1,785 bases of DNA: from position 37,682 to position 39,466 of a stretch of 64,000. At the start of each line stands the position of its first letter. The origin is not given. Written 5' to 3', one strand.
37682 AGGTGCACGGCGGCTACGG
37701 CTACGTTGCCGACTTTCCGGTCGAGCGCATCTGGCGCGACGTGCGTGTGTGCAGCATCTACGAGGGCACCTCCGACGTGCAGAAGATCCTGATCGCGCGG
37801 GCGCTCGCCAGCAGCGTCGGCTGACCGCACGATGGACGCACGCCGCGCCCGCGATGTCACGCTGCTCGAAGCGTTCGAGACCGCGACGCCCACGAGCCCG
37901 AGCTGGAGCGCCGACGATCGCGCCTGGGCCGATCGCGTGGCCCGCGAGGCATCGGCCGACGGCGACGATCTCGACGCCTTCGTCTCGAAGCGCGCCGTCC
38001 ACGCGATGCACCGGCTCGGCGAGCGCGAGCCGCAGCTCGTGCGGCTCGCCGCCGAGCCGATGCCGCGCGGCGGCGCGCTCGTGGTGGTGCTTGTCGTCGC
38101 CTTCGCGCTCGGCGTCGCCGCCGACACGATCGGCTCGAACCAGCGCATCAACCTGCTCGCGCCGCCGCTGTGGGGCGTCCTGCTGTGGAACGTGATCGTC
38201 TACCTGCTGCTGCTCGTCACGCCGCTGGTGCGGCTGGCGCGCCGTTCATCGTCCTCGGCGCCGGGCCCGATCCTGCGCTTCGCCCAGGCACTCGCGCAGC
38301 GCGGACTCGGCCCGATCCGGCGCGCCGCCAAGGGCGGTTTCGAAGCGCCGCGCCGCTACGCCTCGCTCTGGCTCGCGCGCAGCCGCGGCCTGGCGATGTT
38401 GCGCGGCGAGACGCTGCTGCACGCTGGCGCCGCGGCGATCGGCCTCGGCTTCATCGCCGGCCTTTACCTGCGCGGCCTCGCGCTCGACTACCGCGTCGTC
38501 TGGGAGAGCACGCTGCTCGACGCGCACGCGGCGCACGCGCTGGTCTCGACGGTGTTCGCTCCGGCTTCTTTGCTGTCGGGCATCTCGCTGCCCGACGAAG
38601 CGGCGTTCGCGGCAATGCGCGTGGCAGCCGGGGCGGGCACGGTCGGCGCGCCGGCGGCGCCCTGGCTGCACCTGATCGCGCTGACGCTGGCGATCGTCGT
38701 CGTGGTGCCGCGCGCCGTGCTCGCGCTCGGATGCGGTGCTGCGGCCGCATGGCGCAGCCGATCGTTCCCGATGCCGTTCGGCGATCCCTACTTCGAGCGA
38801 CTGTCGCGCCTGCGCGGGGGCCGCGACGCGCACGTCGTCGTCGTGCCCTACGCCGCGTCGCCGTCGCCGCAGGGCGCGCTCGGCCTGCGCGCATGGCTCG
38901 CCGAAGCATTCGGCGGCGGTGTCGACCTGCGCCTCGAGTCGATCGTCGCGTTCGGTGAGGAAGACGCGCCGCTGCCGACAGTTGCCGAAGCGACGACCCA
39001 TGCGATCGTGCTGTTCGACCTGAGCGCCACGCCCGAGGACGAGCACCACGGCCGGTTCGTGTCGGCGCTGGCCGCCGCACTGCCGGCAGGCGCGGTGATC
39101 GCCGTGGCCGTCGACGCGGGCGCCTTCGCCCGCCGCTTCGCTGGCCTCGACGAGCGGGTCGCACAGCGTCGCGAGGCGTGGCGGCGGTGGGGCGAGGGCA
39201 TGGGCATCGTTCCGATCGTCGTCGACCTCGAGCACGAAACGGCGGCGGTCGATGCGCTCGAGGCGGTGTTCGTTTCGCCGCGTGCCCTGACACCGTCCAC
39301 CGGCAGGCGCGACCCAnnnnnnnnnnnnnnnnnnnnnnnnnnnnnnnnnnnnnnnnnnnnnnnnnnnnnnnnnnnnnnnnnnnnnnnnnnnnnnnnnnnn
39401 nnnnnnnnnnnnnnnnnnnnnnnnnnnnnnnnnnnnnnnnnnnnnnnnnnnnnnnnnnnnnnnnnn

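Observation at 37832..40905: Coupled DUF2868-like membrane protein and GTPase-DUF3482: candidate dynamin-like membrane-remodelling pair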

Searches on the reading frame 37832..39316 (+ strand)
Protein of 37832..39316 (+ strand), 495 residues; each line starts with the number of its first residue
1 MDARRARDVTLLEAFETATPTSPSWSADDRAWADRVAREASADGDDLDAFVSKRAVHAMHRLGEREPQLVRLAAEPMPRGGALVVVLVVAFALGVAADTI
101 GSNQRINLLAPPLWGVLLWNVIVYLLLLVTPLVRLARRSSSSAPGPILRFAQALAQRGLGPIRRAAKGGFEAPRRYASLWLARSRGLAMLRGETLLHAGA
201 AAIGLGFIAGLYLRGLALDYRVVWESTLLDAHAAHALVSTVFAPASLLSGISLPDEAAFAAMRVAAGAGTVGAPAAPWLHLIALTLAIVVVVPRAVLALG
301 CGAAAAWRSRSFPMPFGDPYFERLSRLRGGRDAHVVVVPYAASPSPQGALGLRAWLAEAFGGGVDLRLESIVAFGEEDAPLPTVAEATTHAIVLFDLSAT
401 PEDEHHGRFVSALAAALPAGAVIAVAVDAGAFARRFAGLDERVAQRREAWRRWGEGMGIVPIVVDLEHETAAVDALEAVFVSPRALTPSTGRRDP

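Call 5: search_protein_families(library=pfam, proteins=[window:37832-39316:+], max_evalue=0.1)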
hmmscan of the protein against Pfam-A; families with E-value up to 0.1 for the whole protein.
window:37832-39316:+ (495 aa): 1 family
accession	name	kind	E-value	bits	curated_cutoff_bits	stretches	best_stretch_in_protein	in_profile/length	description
PF11067.13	DUF2868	-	3.7e-13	50.1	26.8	1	176-426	14-260/315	Protein of unknown function (DUF2868)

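Call 6: search_protein_families(library=ncbifam, proteins=[window:37832-39316:+], max_evalue=0.1)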
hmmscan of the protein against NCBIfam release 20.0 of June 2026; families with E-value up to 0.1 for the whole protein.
window:37832-39316:+ (495 aa): 0 families

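Call 7: search_protein_families(library=padloc, proteins=[window:37832-39316:+], max_evalue=0.1)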
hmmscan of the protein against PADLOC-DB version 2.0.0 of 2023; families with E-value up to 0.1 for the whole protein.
window:37832-39316:+ (495 aa): 0 families

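Call 10: find_homologous_proteins(query=window:37832-39316:+)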
Query window:37832-39316:+ (495 aa): 258 proteins with E <= 0.001 among 8000 candidates; the best 120 are listed.
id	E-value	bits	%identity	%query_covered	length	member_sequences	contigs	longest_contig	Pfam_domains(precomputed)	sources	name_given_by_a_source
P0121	0.0e+0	1055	100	100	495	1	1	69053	PF11067.14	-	-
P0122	1.2e-267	906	87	100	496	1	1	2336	PF11067.14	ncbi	-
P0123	5.3e-171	588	62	98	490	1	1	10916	PF11067.14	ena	-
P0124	8.1e-170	584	61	98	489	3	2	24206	PF11067.14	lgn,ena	-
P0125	1.6e-169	583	60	99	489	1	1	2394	PF11067.14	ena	-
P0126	9.5e-169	580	62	98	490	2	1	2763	PF11067.14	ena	-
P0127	6.0e-168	578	62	95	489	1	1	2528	PF11067.14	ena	-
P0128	2.3e-167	576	62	95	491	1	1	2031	PF11067.14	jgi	jgi:hypothetical protein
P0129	2.6e-167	576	62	95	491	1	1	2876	PF11067.14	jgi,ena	-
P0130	3.9e-167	575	61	98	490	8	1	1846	PF11067.14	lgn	-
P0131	6.4e-167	574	62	95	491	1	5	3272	PF11067.14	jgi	-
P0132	7.1e-167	574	63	95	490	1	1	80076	PF11067.14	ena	-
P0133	9.5e-167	574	62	95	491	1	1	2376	PF11067.14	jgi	-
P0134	1.1e-166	574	62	95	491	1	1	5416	PF11067.14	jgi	-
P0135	1.1e-166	574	61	98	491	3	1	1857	PF11067.14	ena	-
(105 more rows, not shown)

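Call 34: search_solved_structures(query=A2, max_evalue=10)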
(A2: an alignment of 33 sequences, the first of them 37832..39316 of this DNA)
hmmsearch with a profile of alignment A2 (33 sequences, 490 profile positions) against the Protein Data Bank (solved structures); distinct sequences matched with E-value up to 10: 0.

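Call 51: predict_structure(alignment_id=A3)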
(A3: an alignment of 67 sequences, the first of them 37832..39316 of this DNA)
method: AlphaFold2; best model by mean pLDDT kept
length: 495 residues; sequences in the alignment: 67
mean_pLDDT: 90.4   pTM: 0.83
mean pLDDT of the five models: 90.4, 88.8, 88.2, 88.3, 88.2
residues with pLDDT >= 90: 350; 70-90: 120; 50-70: 22; < 50: 3
segments of 3 or more residues with pLDDT < 50: none
pLDDT, mean of each block of 10 residues (from residue 1): 96 94 93 95 94 97 94 77 94 90 82 89 90 78 77 81 80 93 93 95 96 86 92 96 97 96 80 91 96 97 96 93 89 93 96 92 90 92 92 97 96 92 95 96 97 95 91 85 64 48
secondary structure, 60 per line:
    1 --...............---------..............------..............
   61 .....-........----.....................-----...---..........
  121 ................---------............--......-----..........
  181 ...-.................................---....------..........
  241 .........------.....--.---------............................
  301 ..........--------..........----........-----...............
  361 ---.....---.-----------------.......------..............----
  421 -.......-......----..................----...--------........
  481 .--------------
elements in order: H3-17 H27-40 H47-65 H67-74 H79-99 E105-107 H111-136 H146-157 H160-165 H171-183 H185-217 E221-224 H231-249 H256-260 H275-310 H319-328 E333-340 H346-360 E364-368 E390-396 H403-416 E422-428 H430-435 H440-457 E462-464 H473-481

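Call 53: fold_search(model_id=the predicted structure, library=pdb)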
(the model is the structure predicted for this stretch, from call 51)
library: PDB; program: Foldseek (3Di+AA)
matches with E <= 10: 1113; with E <= 0.001: 0
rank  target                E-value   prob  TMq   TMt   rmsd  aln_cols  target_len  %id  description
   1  5xra                  1.8e-03  0.89  0.15  0.17  21.4       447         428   11  Crystal structure of the human CB1 in complex with agonist AM11542 (released 2017-07-12)
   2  5zkp                  2.2e-03  0.85  0.17  0.18  20.6       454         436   12  Crystal structure of the human platelet-activating factor receptor in complex with SR 27417 (released 2018-06-20)
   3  6li0                  2.8e-03  0.90  0.16  0.18  24.9       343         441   11  Crystal structure of GPR52 in complex with agonist c17 (released 2020-02-26)
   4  7ddz                  2.8e-03  0.89  0.16  0.18  23.6       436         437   10  The Crystal Structure of Human Neuropeptide Y Y2 Receptor with JNJ-31020028 (released 2021-01-27)
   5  1tu4_A                7.7e-03  1.00  0.19  0.44   6.0       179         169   13  Crystal Structure of Rab5-GDP Complex (released 2004-10-05)
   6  2a5j                  9.7e-03  1.00  0.18  0.39   6.7       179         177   12  Crystal Structure of Human RAB2B (released 2005-07-19)
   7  9jo3_B                1.1e-02  0.38  0.13  0.08  26.4       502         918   12  Cryo-EM structure of human BKca channel-compound 10b complex (released 2025-02-26)
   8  5jcp_B                1.5e-02  0.92  0.21  0.27  28.4       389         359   10  RhoGAP domain of ARAP3 in complex with RhoA in the transition state (released 2016-06-22)
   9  4uj3_A                1.5e-02  1.00  0.20  0.45   6.1       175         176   10  Crystal structure of human Rab11-Rabin8-FIP3 (released 2015-08-12)
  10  5jcp_A                1.6e-02  0.92  0.21  0.28  29.4       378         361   11  RhoGAP domain of ARAP3 in complex with RhoA in the transition state (released 2016-06-22)
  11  4z8y_A                1.7e-02  1.00  0.19  0.47   6.5       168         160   12  Crystal structure of Rab GTPase Sec4p mutant - S29V (released 2015-10-14)
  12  6o62                  1.8e-02  1.00  0.20  0.48   6.8       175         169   10  Crystal structure of Sec4p, a Rab family GTPase from Candida albicans (released 2019-04-03)
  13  2hei_A                1.9e-02  1.00  0.19  0.47   6.6       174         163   16  Crystal structure of human RAB5B in complex with GDP (released 2006-07-04)
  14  4uj3_V                1.9e-02  1.00  0.19  0.43   6.5       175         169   13  Crystal structure of human Rab11-Rabin8-FIP3 (released 2015-08-12)
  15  2oil                  1.9e-02  0.99  0.18  0.41   6.3       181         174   12  Crystal structure of human RAB25 in complex with GDP (released 2007-01-23)
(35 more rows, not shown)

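Call 65: search_protein_families(library=phrogs, proteins=[window:37832-39316:+], max_evalue=0.01)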
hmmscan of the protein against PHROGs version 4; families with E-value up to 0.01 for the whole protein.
window:37832-39316:+ (495 aa): 0 families
